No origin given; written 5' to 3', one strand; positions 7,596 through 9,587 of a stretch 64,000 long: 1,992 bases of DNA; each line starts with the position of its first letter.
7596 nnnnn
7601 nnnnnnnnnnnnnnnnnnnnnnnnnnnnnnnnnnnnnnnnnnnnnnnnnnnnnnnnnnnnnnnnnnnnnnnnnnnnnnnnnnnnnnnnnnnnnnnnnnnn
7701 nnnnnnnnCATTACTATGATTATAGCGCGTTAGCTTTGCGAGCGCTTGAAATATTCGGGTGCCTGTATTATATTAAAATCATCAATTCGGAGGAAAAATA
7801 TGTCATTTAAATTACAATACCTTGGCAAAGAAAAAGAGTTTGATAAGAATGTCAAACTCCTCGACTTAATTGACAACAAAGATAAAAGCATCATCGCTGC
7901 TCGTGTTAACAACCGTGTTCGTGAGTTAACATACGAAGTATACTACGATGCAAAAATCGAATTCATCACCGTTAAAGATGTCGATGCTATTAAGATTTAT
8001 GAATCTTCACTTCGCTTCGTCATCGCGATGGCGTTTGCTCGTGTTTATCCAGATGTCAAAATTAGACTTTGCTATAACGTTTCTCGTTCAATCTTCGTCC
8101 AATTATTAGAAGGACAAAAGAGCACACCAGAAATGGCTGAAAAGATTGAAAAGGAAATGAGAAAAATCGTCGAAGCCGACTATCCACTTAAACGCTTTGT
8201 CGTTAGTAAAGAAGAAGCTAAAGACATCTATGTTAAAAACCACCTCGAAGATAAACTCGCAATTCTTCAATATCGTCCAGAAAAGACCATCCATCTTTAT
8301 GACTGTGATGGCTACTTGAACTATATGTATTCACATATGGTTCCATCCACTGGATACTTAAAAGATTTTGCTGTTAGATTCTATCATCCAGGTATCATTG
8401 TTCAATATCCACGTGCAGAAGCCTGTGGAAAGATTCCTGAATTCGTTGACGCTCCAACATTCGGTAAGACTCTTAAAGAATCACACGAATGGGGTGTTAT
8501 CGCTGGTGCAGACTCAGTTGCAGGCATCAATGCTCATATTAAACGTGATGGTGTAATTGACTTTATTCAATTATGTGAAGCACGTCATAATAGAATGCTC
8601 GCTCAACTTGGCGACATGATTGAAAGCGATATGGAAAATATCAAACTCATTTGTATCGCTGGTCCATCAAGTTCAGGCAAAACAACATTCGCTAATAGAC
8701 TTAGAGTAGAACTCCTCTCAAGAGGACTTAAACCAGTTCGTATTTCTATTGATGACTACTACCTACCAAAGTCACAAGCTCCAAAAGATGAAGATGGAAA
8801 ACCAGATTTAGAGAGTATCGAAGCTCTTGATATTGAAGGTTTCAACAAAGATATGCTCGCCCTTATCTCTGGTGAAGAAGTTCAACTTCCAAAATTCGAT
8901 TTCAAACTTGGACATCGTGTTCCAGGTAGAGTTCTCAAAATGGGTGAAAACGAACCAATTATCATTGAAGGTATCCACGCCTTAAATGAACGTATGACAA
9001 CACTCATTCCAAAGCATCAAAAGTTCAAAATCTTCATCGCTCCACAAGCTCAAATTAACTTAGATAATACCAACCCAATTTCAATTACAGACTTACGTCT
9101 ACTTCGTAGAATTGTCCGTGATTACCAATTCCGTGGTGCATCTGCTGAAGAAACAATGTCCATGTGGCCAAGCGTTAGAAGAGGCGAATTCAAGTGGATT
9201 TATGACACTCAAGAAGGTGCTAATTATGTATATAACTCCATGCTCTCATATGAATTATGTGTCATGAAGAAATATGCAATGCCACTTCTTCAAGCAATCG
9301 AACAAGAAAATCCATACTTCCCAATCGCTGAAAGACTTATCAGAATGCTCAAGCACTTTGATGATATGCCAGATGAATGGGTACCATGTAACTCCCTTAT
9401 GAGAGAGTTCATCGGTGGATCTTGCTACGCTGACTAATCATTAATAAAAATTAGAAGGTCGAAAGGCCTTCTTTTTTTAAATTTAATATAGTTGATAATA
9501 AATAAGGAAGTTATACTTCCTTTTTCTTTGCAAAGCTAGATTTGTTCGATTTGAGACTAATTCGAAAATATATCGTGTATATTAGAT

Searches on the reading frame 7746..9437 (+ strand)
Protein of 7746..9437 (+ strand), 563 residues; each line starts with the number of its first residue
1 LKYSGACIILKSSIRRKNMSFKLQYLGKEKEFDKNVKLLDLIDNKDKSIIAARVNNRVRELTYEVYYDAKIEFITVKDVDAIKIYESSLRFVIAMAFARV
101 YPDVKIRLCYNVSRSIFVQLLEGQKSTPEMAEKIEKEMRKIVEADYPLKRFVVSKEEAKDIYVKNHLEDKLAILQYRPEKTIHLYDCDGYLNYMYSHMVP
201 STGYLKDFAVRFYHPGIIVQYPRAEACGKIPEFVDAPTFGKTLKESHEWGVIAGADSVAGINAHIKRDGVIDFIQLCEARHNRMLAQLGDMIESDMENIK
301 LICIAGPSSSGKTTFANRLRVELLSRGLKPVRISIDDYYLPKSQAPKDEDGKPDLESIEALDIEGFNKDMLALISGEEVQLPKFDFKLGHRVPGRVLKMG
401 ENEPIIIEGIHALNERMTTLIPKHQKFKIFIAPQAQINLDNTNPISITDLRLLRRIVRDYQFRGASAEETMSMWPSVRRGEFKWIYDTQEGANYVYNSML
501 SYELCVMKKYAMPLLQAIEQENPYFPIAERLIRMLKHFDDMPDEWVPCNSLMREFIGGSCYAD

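Call 8: search_protein_families(library=pfam, proteins=[window:7746-9437:+], max_evalue=10)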
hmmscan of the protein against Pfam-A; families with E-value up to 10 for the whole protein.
window:7746-9437:+ (563 aa): 15 families
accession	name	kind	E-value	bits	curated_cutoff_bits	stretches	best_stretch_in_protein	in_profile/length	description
PF00485.24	PRK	-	4.7e-16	59.6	22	1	301-486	1-177/196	Phosphoribulokinase / Uridine kinase family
PF20720.3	nSTAND3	-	0.0019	18.3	27.2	1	297-336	15-55/155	Novel STAND NTPase 3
PF13238.12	AAA_18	-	0.0026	18.7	29.4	1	302-415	1-85/128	AAA domain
PF08433.16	KTI12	-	0.047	13.6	22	1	301-343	3-45/271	Chromatin associated protein KTI12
PF13521.12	AAA_28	-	0.055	14.1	27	1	302-320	2-20/164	AAA domain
PF03205.20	MobB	-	0.063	13.6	26.6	1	302-329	2-29/133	Molybdopterin guanine dinucleotide synthesis protein B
PF13671.12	AAA_33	-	0.09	13.5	27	1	301-337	1-32/143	AAA domain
PF13479.12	AAA_24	-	0.091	13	27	1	302-319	5-22/195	AAA domain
PF01583.26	APS_kinase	-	0.13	12.7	21.1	1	302-329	5-32/152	Adenylylsulphate kinase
PF13191.12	AAA_16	-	0.15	13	32.6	1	285-338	9-63/167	AAA ATPase domain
PF00910.28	RNA_helicase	-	0.16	12.9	21.5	1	302-327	1-26/105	RNA helicase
PF02367.23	TsaE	-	0.19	12.1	26.6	1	283-322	5-44/128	Threonylcarbamoyl adenosine biosynthesis protein TsaE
PF03308.22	MeaB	-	0.19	11.1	23.1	1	278-336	12-70/273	Methylmalonyl Co-A mutase-associated GTPase MeaB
PF19458.4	DUF5995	-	0.2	11.3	27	1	245-283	88-126/225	Family of unknown function (DUF5995)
PF21024.2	Peptidase_A3B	-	0.24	12.7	28.2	1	41-83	22-64/95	Peptidase A3B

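Call 9: find_encoding_contigs(protein=window:7746-9437:+, flank=6000, max_places=6)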
Protein window:7746-9437:+ (563 aa): no gene with exactly this product is on record in the collection.

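Call 12: find_related_loci(query=window:7746-9437:+, collection=genome_contigs, flank=10000)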
Query window:7746-9437:+ (563 aa) in genome_contigs; peptide patterns used: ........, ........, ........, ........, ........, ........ (x = any residue, [..] = any of these).
267 stretches matched a pattern; 106 encode a relative of the query (tblastn E <= 1e-3); the best 80 are kept; 80 distinct loci.
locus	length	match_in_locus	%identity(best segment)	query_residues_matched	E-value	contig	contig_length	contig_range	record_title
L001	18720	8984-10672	85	1-563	0e+0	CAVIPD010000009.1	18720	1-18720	bacterium isolate H07634-L1_cleanbin_000049 genome assembly, contig: Spades_H07634-L1_contig_2117, whole genome shotgun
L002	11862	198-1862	85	7-563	0e+0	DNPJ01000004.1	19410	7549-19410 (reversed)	MAG TPA_asm: Bacillota bacterium isolate UBA8580 contig_3910, whole genome shotgun sequence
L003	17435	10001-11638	86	19-563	0e+0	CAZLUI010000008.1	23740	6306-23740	MAG TPA_asm: uncultured Staphylococcaceae bacterium isolate binchicken_co408_48 genome assembly, contig: NODE_727_length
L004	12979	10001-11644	85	15-563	0e+0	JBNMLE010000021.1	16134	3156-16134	MAG: Bacilli bacterium isolate CM_BacUBA1308.25 k141_223912_length_16134_cov_13.0000, whole genome shotgun sequence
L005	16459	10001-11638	85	17-563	0e+0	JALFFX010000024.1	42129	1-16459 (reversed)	MAG: Erysipelotrichaceae bacterium isolate SUG644 k141_475687, whole genome shotgun sequence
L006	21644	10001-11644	85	17-563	0e+0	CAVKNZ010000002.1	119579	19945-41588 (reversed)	Bacteroidaceae bacterium isolate H07689-L1_cleanbin_000029 genome assembly, contig: Spades_H07689-L1_contig_44, whole ge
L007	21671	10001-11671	83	8-563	0e+0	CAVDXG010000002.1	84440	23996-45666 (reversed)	Coriobacteriaceae bacterium isolate H07668-L1_cleanbin_000021 genome assembly, contig: Spades_H07668-L1_contig_45, whole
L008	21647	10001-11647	85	16-563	0e+0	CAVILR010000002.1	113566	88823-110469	Lachnospiraceae bacterium isolate H07676-L1_cleanbin_000045 genome assembly, contig: Spades_H07676-L1_contig_61, whole g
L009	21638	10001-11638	80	18-563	0e+0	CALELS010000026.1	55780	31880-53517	MAG TPA_asm: uncultured Bacillales bacterium isolate ERR833052_bin.36_CONCOCT_v1.1_MAG genome assembly, contig: ERZ80949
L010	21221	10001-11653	79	12-563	0e+0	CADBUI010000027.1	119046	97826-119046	MAG: uncultured Erysipelotrichaceae bacterium isolate RUG14309 genome assembly, contig: RUG14309_asm_27, whole genome sh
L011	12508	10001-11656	79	14-563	0e+0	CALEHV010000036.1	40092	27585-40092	MAG TPA_asm: uncultured Firmicutes bacterium isolate SRR6425755_bin.104_CONCOCT_v1.1_MAG genome assembly, contig: ERZ176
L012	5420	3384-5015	77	19-563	0e+0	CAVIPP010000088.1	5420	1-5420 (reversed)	Oscillospiraceae bacterium isolate H07676-L1_cleanbin_000086 genome assembly, contig: Spades_H07676-L1_contig_11961, who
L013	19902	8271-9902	79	19-561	0e+0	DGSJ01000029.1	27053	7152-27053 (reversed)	MAG TPA_asm: Bacillales bacterium UBA4365 UBA4365_contig_23128, whole genome shotgun sequence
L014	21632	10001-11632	79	19-561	0e+0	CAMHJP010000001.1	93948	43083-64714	MAG: uncultured Bacillales bacterium isolate SRR11784285_bin.21_metaWRAP_v1.3_MAG genome assembly, contig: ERZ12202772.1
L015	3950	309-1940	80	19-561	0e+0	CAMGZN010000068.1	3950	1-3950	MAG: uncultured Bacillales bacterium isolate SRR11784291_bin.12_metaWRAP_v1.3_MAG genome assembly, contig: ERZ12202683.3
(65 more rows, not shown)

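Call 45: find_encoding_contigs(protein=window:7797-9437:+, flank=3000, max_places=10)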
Protein window:7797-9437:+ (546 aa): no gene with exactly this product is on record in the collection.
